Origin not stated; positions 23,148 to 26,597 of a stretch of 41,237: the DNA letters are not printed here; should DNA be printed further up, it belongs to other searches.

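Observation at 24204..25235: Class-3-type (Ala1 / Trp-Cys-Thr) intein with an intact-looking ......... endonuclease splits the RecG Walker A motif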

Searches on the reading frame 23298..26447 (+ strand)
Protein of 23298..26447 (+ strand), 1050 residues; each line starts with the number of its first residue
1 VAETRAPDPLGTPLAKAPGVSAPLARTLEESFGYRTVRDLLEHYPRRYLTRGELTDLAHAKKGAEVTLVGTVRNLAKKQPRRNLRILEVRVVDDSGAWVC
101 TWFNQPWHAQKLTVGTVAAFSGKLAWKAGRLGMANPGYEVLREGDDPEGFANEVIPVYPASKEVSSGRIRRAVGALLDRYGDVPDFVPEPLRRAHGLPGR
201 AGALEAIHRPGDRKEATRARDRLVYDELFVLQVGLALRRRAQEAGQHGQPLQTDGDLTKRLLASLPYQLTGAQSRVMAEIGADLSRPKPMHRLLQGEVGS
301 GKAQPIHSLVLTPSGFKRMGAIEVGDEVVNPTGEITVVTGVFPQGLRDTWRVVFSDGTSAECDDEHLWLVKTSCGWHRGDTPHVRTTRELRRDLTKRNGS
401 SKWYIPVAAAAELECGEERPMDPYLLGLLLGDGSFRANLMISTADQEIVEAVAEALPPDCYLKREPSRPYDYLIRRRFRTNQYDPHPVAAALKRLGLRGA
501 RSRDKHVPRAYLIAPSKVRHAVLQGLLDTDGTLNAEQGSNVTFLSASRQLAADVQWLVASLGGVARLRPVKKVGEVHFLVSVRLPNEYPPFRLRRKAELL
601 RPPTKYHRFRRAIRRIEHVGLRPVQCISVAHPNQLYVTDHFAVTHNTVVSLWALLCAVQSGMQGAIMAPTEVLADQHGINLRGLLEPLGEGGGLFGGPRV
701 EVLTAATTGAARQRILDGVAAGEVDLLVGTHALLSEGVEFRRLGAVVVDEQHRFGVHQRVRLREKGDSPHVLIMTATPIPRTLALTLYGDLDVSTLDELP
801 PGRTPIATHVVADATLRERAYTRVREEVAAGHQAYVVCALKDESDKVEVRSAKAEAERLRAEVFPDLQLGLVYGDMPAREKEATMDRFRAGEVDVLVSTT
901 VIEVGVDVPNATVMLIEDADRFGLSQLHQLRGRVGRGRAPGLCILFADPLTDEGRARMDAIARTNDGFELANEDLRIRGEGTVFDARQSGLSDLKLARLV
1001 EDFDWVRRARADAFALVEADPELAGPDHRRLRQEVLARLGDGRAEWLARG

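Call 4: search_protein_families(library=pfam, proteins=[window:23298-26447:+], max_evalue=1)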
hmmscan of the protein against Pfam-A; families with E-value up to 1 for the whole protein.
window:23298-26447:+ (1050 aa): 9 families
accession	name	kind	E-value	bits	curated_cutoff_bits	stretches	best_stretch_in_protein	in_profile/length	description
PF00271.37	Helicase_C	-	3.6e-22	79.2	23.5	1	828-936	12-108/110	Helicase conserved C-terminal domain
PF17191.10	RecG_wedge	-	1.1e-15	58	23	1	30-173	17-155/162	RecG wedge domain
PF00270.35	DEAD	-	2.3e-11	44.2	26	1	647-783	28-164/167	DEAD/DEAH box helicase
PF19833.4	RecG_dom3_C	-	5.5e-11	42.8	26.8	1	964-1046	1-83/87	ATP-dependent DNA helicase RecG, domain 3, C-terminal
PF14528.11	LAGLIDADG_3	-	5e-09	36.7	22.5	1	520-570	4-55/82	LAGLIDADG-like domain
PF01336.31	tRNA_anti-codon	-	5.5e-05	23.5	27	1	66-140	1-74/75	OB-fold nucleic acid binding domain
PF22590.2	Cas3-like_C_2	-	0.008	16.9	27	1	879-938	62-105/106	CRISPR-associated nuclease/helicase Cas3, C-terminal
PF05204.19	Hom_end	-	0.14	12.7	21.1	0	509-562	4-57/110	Homing endonuclease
PF04851.21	ResIII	-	0.17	12.2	22.5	1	744-778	127-162/164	Type III restriction enzyme, res subunit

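Call 5: search_protein_families(library=ncbifam, proteins=[window:23298-26447:+], max_evalue=1)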
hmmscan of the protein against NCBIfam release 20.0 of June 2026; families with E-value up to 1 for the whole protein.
window:23298-26447:+ (1050 aa): 50 families (the best 25 are shown)
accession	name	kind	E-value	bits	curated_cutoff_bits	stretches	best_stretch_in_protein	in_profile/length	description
NF008168.0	PRK10917.2-2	equivalog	5e-242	805.6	718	2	647-1039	400-785/795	ATP-dependent DNA helicase RecG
NF008165.0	PRK10917.1-3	equivalog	9.3e-222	738.3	711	2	647-1038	299-681/692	ATP-dependent DNA helicase RecG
NF008170.0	PRK10917.2-4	equivalog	2.7e-212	707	975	2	646-1035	434-812/826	ATP-dependent DNA helicase RecG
NF008167.0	PRK10917.2-1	equivalog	6e-207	689.2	995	2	646-1049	318-743/744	ATP-dependent DNA helicase RecG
TIGR00643.1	recG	equivalog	2.7e-203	677.1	659.4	2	647-1012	270-628/629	ATP-dependent DNA helicase RecG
NF008164.0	PRK10917.1-2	equivalog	4.6e-188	626.8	785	2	646-1032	310-686/704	ATP-dependent DNA helicase RecG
NF008163.0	PRK10917.1-1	equivalog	2.7e-175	584.5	796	2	646-1024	302-675/692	ATP-dependent DNA helicase RecG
NF008166.0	PRK10917.1-4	equivalog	7.4e-171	569.7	864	2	646-1025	310-689/705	ATP-dependent DNA helicase RecG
TIGR00580.2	mfd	equivalog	4.9e-91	306.5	800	2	647-990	468-798/907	transcription-repair coupling factor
NF008169.0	PRK10917.2-3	equivalog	3.8e-65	220.6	555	2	660-1010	275-600/610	ATP-dependent DNA helicase RecG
NF007966.0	PRK10689.1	equivalog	9.4e-64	215.7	1329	2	646-990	634-965/1148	transcription-repair coupling factor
NF005852.0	PRK07773.1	equivalog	1.6e-13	49.9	780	1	336-577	440-674/886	replicative DNA helicase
NF003673.1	PRK05298.1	equivalog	1.2e-08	33.9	743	1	873-965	474-569/653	excinuclease ABC subunit UvrB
NF010337.0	PRK13766.1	equivalog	2e-08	32.9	610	1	876-954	408-485/781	Hef nuclease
TIGR00595.1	priA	equivalog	6.6e-08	31.6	230.35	2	857-945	278-379/509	replication restart helicase PriA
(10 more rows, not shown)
